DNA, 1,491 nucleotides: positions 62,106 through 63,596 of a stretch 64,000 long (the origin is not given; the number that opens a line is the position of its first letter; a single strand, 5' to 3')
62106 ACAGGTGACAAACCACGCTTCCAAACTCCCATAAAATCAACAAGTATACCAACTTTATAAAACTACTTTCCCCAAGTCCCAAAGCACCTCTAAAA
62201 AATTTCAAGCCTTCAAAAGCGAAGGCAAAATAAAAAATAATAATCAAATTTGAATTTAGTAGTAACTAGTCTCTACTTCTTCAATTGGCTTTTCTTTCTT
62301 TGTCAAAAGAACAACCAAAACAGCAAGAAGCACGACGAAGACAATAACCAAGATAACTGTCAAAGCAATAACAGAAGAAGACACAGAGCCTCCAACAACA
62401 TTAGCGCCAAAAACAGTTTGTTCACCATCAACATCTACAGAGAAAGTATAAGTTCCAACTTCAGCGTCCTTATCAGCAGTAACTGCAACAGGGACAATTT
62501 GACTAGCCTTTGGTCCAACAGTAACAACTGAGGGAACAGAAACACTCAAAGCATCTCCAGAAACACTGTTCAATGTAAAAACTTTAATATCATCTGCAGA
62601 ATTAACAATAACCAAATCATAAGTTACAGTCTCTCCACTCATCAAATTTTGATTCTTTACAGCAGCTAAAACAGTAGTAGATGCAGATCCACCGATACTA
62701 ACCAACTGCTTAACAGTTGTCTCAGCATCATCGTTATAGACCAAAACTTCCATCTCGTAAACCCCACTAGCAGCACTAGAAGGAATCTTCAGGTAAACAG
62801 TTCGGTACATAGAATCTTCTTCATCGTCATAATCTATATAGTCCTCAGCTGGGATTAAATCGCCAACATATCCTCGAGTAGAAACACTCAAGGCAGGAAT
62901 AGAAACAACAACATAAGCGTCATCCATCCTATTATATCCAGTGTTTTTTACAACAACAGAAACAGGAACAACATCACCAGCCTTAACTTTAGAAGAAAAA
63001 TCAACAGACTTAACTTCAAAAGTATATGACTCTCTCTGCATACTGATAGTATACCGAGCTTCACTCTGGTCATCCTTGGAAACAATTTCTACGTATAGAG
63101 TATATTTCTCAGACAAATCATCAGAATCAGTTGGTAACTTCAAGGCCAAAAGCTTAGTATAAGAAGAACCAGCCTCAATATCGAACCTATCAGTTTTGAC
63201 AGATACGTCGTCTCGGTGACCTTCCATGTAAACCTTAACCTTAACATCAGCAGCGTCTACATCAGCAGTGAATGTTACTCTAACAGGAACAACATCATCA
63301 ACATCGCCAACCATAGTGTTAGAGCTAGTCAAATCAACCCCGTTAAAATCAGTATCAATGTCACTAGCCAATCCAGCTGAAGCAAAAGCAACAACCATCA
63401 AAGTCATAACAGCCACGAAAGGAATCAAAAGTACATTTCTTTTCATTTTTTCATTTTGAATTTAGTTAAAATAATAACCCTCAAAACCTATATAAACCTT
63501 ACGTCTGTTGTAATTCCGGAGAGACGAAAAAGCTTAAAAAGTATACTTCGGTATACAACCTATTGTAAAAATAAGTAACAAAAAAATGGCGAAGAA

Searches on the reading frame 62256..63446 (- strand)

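Call 49: search_protein_families(library=pfam, proteins=[window:62256-63446:-], max_evalue=0.001)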
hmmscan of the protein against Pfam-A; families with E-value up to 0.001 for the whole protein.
window:62256-63446:- (396 aa): 2 families
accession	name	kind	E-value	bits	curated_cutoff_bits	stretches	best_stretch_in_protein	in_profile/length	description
PF11614.14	FixG_C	-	7.2e-05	23.4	25.6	0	275-340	34-102/119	IG-like fold at C-terminal of FixG, putative oxidoreductase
PF16116.10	DUF4832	-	0.00074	19.8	29.2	0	141-178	105-142/216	Domain of unknown function (DUF4832)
